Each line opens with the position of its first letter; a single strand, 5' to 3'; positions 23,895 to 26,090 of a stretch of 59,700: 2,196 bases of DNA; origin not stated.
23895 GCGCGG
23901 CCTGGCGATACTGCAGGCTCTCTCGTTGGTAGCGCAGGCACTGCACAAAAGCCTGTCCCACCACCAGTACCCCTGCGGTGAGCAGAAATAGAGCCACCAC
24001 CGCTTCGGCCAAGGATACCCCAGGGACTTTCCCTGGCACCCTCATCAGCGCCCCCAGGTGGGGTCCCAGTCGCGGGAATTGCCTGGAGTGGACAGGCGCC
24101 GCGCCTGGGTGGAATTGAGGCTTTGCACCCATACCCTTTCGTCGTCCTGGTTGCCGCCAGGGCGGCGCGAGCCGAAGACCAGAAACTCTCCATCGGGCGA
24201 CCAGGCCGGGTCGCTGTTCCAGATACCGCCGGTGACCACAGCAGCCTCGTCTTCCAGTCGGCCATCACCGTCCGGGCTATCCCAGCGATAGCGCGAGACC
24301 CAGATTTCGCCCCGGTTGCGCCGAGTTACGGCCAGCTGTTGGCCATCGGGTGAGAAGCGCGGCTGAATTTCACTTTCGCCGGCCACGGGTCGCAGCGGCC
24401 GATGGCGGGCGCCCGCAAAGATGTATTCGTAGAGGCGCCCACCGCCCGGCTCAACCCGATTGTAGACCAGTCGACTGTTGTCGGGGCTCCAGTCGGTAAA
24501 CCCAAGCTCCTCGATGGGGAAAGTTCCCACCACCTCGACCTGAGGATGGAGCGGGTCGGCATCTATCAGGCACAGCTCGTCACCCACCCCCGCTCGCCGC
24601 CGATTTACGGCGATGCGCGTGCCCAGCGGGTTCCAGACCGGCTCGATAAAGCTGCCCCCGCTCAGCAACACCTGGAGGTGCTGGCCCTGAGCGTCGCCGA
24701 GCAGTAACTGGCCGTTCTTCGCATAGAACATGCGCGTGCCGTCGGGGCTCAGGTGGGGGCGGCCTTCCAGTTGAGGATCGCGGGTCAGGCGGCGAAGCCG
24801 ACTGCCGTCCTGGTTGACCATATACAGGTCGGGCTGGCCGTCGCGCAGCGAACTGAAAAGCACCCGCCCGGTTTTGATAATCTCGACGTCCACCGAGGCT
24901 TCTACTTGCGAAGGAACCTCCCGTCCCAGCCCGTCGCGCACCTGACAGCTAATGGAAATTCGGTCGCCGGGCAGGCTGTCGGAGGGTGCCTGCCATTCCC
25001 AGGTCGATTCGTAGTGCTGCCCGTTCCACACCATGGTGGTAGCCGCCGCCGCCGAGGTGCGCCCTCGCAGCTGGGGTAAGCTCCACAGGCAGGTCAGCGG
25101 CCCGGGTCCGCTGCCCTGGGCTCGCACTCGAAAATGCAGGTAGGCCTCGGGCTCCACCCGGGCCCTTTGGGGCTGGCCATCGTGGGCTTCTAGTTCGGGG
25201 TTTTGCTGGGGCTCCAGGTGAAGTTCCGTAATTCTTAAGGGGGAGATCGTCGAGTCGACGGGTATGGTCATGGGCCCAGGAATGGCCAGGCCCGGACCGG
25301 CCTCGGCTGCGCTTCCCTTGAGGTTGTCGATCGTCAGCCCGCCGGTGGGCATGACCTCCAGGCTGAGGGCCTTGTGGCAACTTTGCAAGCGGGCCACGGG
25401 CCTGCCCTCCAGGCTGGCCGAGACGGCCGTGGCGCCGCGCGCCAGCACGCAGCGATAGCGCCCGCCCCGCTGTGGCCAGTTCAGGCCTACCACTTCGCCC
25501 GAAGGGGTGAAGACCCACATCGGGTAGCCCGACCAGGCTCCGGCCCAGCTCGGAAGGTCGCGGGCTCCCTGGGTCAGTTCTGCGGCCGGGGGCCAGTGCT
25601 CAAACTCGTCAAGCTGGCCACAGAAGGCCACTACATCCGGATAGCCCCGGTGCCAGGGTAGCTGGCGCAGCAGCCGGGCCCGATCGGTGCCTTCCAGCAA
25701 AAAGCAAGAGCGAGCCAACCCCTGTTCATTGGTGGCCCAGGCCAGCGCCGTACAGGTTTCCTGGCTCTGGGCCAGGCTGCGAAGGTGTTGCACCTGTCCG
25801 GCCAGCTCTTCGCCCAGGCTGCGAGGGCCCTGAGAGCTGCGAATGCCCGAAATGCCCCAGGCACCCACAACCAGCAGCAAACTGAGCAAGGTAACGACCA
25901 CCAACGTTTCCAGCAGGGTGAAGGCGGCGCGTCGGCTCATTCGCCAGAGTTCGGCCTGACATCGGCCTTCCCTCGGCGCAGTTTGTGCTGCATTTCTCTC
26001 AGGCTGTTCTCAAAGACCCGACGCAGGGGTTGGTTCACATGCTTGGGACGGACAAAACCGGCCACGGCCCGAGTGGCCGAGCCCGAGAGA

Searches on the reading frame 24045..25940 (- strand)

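Call 39: search_protein_families(library=pfam, proteins=[window:24045-25940:-], max_evalue=0.001)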
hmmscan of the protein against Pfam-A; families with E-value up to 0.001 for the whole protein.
window:24045-25940:- (631 aa): 2 families
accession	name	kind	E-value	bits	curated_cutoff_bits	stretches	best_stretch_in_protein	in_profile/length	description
PF07676.18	PD40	-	8.4e-23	80.2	20.9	1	570-604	6-37/38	WD40-like Beta Propeller Repeat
PF07963.17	N_methyl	-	0.00023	21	21.2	1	1-25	1-25/27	Prokaryotic N-terminal methylation motif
